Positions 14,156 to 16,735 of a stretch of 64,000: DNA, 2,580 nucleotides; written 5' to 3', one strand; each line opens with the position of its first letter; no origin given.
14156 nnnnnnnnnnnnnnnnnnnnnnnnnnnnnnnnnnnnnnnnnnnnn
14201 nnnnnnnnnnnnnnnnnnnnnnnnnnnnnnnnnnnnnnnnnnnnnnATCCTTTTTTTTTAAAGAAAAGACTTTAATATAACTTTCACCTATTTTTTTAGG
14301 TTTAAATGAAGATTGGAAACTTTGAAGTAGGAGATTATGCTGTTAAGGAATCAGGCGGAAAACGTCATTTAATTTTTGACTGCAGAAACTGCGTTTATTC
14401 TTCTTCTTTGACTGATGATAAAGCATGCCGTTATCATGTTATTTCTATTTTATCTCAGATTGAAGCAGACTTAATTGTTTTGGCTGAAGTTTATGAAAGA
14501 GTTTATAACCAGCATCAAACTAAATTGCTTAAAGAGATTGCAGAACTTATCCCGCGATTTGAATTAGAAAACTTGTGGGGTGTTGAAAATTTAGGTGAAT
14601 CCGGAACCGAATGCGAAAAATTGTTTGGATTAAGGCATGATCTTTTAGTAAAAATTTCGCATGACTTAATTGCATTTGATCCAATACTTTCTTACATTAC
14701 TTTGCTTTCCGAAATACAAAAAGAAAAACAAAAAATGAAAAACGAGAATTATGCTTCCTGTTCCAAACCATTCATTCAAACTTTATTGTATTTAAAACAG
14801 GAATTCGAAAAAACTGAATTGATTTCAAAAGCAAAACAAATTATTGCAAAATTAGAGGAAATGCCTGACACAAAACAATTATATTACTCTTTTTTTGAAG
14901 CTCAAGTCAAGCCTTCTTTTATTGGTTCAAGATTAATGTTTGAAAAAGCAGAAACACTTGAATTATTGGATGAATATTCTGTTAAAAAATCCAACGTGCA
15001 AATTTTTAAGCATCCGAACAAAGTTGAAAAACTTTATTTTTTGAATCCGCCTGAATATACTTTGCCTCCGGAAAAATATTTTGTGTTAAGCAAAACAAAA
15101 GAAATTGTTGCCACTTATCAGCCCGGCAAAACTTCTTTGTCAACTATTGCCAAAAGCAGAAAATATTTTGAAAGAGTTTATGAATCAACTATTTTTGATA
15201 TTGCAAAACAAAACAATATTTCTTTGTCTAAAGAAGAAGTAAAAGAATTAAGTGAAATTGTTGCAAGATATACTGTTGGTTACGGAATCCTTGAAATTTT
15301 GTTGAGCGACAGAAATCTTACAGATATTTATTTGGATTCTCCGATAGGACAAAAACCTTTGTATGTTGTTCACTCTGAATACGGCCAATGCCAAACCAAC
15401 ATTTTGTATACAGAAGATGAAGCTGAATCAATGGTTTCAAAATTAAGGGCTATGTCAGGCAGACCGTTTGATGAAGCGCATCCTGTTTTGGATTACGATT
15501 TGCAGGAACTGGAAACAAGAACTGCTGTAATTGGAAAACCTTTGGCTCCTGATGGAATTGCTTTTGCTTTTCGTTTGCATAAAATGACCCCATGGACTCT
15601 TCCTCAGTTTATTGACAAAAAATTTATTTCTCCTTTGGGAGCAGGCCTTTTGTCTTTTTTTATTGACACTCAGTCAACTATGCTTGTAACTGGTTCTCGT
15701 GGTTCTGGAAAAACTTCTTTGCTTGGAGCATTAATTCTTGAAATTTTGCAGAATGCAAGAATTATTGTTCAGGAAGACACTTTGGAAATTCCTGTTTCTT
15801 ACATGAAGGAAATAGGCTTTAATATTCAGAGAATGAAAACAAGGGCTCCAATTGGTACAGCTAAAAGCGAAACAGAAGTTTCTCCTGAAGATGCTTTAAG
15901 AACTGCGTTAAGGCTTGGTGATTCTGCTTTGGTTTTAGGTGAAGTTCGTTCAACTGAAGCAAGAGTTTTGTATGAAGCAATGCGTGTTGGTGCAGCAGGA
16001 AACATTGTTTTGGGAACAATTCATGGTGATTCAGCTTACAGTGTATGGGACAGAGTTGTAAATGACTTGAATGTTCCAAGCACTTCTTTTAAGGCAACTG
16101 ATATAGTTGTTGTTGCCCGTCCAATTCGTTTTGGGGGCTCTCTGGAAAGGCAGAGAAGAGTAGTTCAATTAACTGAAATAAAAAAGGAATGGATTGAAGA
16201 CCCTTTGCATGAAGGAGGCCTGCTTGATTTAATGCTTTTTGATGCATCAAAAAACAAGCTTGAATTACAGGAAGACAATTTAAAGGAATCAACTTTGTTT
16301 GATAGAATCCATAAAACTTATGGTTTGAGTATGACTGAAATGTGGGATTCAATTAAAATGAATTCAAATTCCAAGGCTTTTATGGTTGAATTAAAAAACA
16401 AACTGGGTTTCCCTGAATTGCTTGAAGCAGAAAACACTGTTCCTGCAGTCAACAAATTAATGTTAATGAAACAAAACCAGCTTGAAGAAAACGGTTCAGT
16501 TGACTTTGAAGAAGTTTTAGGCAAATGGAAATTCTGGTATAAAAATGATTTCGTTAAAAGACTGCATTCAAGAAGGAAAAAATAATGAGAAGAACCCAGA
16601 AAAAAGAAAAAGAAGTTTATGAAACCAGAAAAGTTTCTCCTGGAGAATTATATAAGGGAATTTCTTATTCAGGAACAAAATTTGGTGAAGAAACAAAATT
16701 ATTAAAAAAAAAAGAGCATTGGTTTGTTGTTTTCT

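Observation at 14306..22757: Compact type-IV-filament operon with an N-terminally extended ATPase, a fused double-T2SSF platform and a run of 6-7 Cys-rich pilins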

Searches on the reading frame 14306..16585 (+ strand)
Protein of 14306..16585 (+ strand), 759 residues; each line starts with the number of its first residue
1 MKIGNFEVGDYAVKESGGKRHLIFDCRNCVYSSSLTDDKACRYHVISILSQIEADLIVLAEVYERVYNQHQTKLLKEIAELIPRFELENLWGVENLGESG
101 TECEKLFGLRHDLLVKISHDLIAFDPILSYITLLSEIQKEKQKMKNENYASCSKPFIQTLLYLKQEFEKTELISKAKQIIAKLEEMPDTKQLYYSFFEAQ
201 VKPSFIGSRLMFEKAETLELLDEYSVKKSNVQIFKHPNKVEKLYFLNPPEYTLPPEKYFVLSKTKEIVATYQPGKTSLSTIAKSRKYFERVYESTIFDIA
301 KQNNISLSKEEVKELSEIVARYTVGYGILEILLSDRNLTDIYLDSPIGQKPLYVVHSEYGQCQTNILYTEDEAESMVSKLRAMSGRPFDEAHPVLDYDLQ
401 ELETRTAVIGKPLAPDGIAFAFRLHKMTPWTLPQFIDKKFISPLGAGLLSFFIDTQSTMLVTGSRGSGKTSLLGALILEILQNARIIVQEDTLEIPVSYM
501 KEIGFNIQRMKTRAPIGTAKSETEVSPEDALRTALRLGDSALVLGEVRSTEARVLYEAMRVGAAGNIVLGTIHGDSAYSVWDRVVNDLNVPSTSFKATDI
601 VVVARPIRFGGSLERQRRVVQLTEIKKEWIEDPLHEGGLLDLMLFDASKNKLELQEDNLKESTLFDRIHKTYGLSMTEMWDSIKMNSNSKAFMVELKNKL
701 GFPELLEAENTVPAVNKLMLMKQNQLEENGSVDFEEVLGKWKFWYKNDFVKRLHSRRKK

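Call 3: search_protein_families(library=pfam, proteins=[window:14306-16585:+], max_evalue=0.1)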
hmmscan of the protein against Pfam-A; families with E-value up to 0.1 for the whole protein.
window:14306-16585:+ (759 aa): 8 families
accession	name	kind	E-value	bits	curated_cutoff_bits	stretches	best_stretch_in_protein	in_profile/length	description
PF00437.27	T2SSE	-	5.5e-17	61.9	24.9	1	421-604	108-274/370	Type II/IV secretion system protein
PF13191.12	AAA_16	-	0.0045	17.9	32.6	1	457-509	25-75/167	AAA ATPase domain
PF13555.12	AAA_29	-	0.0061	16.7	27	1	453-477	19-43/61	P-loop containing region of AAA domain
PF20720.3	nSTAND3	-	0.008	16.3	27.2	1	454-489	15-51/155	Novel STAND NTPase 3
PF00580.27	UvrD-helicase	-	0.02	15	23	0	455-486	12-43/271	UvrD/REP helicase N-terminal domain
PF00005.33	ABC_tran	-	0.041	14.9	25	0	450-529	5-74/137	ABC transporter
PF01580.24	FtsK_SpoIIIE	-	0.077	12.9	24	0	457-481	40-64/221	FtsK/SpoIIIE family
PF13401.12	AAA_22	-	0.087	13.6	27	0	455-502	4-53/130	AAA domain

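Call 9: search_protein_families(library=ncbifam, proteins=[window:14306-16585:+], max_evalue=0.1)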
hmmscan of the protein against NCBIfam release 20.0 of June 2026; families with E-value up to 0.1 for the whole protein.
window:14306-16585:+ (759 aa): 19 families
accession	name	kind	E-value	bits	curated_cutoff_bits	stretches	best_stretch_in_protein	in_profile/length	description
NF058587.1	archaellum_moto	equivalog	3.2e-38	131.8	550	1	292-655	113-461/527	archaellum flagellar ATPase motor FlaI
TIGR03819.1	heli_sec_ATPase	hypoth_equivalog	8.6e-36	123.8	373.15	1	301-584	27-297/340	TadA family conjugal transfer-associated ATPase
NF053672.1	bindosome_BasE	exception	1.8e-20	73.1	1000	1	216-608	36-411/512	bindosome assembly system ATPase subunit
TIGR02782.1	TrbB_P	equivalog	4.8e-20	72.1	304.55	1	331-590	16-258/303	P-type conjugative transfer ATPase TrbB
TIGR02788.1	VirB11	equivalog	9.2e-19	67.6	249.95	1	451-586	139-264/308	P-type DNA transfer ATPase VirB11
NF010469.0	PRK13894.1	subfamily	8.3e-14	51.6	508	1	369-585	63-265/320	conjugal transfer ATPase TrbB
NF041000.1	ATPase_ComGA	equivalog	1.8e-11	43.6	300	1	455-604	127-261/267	competence type IV pilus ATPase ComGA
TIGR01420.1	pilT_fam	subfamily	2.5e-11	43.4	319.1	1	448-586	114-241/343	PilT/PilU family type 4a pilus ATPase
NF010407.0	PRK13833.1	subfamily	4.6e-10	39.4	499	1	392-584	81-259/323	conjugal transfer protein TrbB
NF010425.0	PRK13851.1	equivalog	8.2e-10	38.1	461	1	450-579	156-275/344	type IV secretion system protein VirB11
NF010475.0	PRK13900.1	equivalog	2.4e-08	33.4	389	1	451-578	155-273/333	type IV secretion system ATPase VirB11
NF007755.0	PRK10436.1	equivalog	5e-08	32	617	1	455-605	218-353/465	type II secretion system protein GspE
TIGR02533.1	type_II_gspE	equivalog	6.8e-07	28.3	630.25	1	456-585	243-357/486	type II secretion system ATPase GspE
NF053534.1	T4PilAsmATPsTfpB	equivalog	9.1e-07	27.6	850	1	456-605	336-469/584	type IV pilus assembly ATPase TfpB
TIGR02525.1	plasmid_TraJ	equivalog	2.3e-06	26.9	368.3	1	448-590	141-275/372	plasmid transfer ATPase TraJ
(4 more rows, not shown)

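Call 10: find_encoding_contigs(protein=window:14306-16585:+, flank=10000, max_places=6)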
Protein window:14306-16585:+ (759 aa): 1 contig read that carries it; 1 place shown.
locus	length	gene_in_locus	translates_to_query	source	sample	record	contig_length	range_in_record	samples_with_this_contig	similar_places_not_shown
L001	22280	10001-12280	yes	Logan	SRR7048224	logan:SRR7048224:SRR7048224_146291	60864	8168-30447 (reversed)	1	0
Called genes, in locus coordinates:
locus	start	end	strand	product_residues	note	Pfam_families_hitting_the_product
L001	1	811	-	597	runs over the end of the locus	-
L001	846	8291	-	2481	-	PF02369:Big_1 (faint), PF13620:CarboxypepD_reg (faint), PF10670:DUF4198 (weak)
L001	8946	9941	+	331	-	-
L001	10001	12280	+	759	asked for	PF00437:T2SSE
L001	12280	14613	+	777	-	-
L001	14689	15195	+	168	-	-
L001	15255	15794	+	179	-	-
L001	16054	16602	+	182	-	-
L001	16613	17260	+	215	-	-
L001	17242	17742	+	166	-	-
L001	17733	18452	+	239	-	-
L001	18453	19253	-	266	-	-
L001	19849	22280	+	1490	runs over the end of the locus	-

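Call 11: find_homologous_proteins(query=window:14306-16585:+, max_evalue=1e-10)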
Query window:14306-16585:+ (759 aa): 942 proteins with E <= 1e-10 among 8000 candidates; the best 120 are listed.
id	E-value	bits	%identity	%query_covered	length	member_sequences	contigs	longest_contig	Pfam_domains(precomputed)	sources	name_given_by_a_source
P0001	0.0e+0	1583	92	100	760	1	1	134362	PF00437.27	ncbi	-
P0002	0.0e+0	1558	91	100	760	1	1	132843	PF00437.27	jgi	jgi:type IV secretory pathway ATPase VirB11/archaellum biosynthesis ATPase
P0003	0.0e+0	1553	90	100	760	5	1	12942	PF00437.27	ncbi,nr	ncbi:type II/IV secretion system ATPase subunit [Candidatus Micrarchaeota archaeon]|nr:type II/IV se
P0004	0.0e+0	1549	91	72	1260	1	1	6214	PF00437.27,PF14528.12,PF14890.12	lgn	-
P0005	0.0e+0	1511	87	100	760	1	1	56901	PF00437.27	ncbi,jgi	-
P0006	0.0e+0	1502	87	65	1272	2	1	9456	PF00437.27,PF14528.12,PF01079.26,PF14890.12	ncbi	ncbi:MAG: ATPase, T2SS/T4P/T4SS family [archaeon]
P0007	0.0e+0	1497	89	65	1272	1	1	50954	PF00437.27,PF14528.12,PF01079.26,PF14890.12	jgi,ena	-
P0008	0.0e+0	1278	73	100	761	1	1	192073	PF00437.27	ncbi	ncbi:MAG: type II/IV secretion system ATPase subunit [Candidatus Diapherotrites archaeon]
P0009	0.0e+0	1266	71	98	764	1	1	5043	PF00437.27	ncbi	-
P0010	0.0e+0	1248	69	67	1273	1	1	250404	PF00437.27,PF14528.12,PF14890.12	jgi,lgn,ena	-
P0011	0.0e+0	1240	72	100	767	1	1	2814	PF00437.27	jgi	jgi:archaeal flagellar protein FlaI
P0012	0.0e+0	1234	71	100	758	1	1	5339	PF00437.27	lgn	-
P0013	0.0e+0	1234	71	100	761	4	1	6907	PF00437.27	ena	-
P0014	0.0e+0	1231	69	100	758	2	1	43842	PF00437.27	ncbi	-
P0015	0.0e+0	1228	70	100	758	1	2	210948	PF00437.27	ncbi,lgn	-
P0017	0.0e+0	1226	69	100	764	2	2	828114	PF00437.27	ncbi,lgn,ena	-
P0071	0.0e+0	1177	66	100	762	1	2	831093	PF00437.27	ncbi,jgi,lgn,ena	-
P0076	0.0e+0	1174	67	98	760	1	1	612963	PF00437.27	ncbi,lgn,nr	ncbi:MAG: type II/IV secretion system ATPase subunit [Candidatus Diapherotrites archaeon]|nr:type II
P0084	0.0e+0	1167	67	100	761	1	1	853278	PF00437.27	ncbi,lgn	-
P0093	0.0e+0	1155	65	100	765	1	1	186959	PF00437.27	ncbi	-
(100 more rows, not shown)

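Call 12: find_related_loci(query=window:14306-16585:+, collection=genome_contigs, flank=10000)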
Query window:14306-16585:+ (759 aa) in genome_contigs; peptide patterns used: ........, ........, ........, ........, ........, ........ (x = any residue, [..] = any of these).
146 stretches matched a pattern; 10 encode a relative of the query (tblastn E <= 1e-3); 9 distinct loci.
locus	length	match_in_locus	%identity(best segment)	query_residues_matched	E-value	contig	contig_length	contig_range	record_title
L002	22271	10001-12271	92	1-757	0e+0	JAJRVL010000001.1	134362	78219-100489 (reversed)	MAG: archaeon isolate Dive96_bin10.390 k141_727375, whole genome shotgun sequence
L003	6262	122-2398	89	1-759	0e+0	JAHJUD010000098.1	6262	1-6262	MAG: Candidatus Micrarchaeota archaeon isolate OS_PC_MetaG.mb.82 OS_PC_MetaG.mb.82_k141_353160, whole genome shotgun seq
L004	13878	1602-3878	69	1-757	0e+0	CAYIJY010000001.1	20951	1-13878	MAG TPA_asm: uncultured archaeon isolate ERP119705_co24_1056 genome assembly, contig: NODE_2805_length_20951_cov_4.51842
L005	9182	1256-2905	91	1-550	0e+0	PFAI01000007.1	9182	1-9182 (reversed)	MAG: Candidatus Diapherotrites archaeon CG10_big_fil_rev_8_21_14_0_10_31_34 CG10_8_21_14_0.10_scaffold_10443_c, whole ge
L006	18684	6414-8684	87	1-757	0e+0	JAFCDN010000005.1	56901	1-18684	MAG: Candidatus Iainarchaeum archaeon isolate Meg19_1012_Bin_505 Meg19_1012_Bin_505_scaffold_596, whole genome shotgun s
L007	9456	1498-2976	87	1-493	0e+0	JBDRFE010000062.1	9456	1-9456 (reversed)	MAG: archaeon isolate MEGAHIT-group-1.353 k141_7582425, whole genome shotgun sequence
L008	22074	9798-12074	72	1-757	0e+0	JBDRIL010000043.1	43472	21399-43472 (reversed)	MAG: archaeon isolate MEGAHIT-group-1.583 k141_541335, whole genome shotgun sequence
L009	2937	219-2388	67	1-758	0e+0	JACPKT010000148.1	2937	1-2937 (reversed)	MAG: Candidatus Iainarchaeum archaeon isolate NC_groundwater_502_Ag_S-0.1um_40_6 S35_SO-1_scaffold_612728, whole genome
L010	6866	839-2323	68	1-493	0e+0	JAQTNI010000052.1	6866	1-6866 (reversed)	MAG: Candidatus ainarchaeum sp. isolate STA_60 NODE_25064_length_6866_cov_3.815848_Sandtown_A, whole genome shotgun sequ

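Call 23: search_solved_structures(query=window:14306-16585:+, max_evalue=0.001, show_alignments=1)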
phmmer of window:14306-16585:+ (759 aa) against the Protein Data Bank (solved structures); distinct sequences matched with E-value up to 0.001: 18.
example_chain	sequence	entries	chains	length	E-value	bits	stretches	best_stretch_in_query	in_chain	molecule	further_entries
2oap_1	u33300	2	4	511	9.2e-32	113.5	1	295-682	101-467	Type II secretion system protein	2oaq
8rkd_E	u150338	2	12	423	4.5e-25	91.4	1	295-625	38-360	Pilus assembly ATPase CpaF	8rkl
8rjf_A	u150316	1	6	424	4.5e-25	91.3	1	295-625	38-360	Pilus assembly ATPase CpaF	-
9e24_A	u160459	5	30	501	6.7e-25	90.8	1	295-625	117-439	CpaF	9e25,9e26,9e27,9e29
4ii7_A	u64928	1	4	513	1.5e-18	69.8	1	321-625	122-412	FlaI ATPase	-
4ihq_A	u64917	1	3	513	1e-17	67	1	321-625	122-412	FlaI ATPase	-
2gsz_A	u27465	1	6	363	4.1e-08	35.3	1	456-586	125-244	twitching motility protein PilT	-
2ewv_A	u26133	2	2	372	4.2e-08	35.2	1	456-586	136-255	twitching motility protein PilT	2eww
2eyu_A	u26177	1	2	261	2.9e-07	32.5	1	457-586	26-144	twitching motility protein PilT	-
3jvu_A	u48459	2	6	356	1.1e-06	30.6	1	456-586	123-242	Twitching mobility protein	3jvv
6bge_A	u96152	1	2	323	7.2e-06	27.9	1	453-587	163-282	VirB11-like protein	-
1g6o_A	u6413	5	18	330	7.6e-06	27.8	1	453-587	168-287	CAG-ALPHA | virB11 homolog | Cag-alfa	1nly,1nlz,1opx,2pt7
6geb_A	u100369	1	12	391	9.8e-05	24.1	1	442-602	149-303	DotB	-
10my_A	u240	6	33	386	0.00015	23.5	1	451-586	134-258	PilT/PilU family type 4a pilus ATPase | Twitching motility protein PilT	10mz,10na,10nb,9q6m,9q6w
5zfq_A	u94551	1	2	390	0.00023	22.9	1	457-586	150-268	Twitching motility pilus retraction protein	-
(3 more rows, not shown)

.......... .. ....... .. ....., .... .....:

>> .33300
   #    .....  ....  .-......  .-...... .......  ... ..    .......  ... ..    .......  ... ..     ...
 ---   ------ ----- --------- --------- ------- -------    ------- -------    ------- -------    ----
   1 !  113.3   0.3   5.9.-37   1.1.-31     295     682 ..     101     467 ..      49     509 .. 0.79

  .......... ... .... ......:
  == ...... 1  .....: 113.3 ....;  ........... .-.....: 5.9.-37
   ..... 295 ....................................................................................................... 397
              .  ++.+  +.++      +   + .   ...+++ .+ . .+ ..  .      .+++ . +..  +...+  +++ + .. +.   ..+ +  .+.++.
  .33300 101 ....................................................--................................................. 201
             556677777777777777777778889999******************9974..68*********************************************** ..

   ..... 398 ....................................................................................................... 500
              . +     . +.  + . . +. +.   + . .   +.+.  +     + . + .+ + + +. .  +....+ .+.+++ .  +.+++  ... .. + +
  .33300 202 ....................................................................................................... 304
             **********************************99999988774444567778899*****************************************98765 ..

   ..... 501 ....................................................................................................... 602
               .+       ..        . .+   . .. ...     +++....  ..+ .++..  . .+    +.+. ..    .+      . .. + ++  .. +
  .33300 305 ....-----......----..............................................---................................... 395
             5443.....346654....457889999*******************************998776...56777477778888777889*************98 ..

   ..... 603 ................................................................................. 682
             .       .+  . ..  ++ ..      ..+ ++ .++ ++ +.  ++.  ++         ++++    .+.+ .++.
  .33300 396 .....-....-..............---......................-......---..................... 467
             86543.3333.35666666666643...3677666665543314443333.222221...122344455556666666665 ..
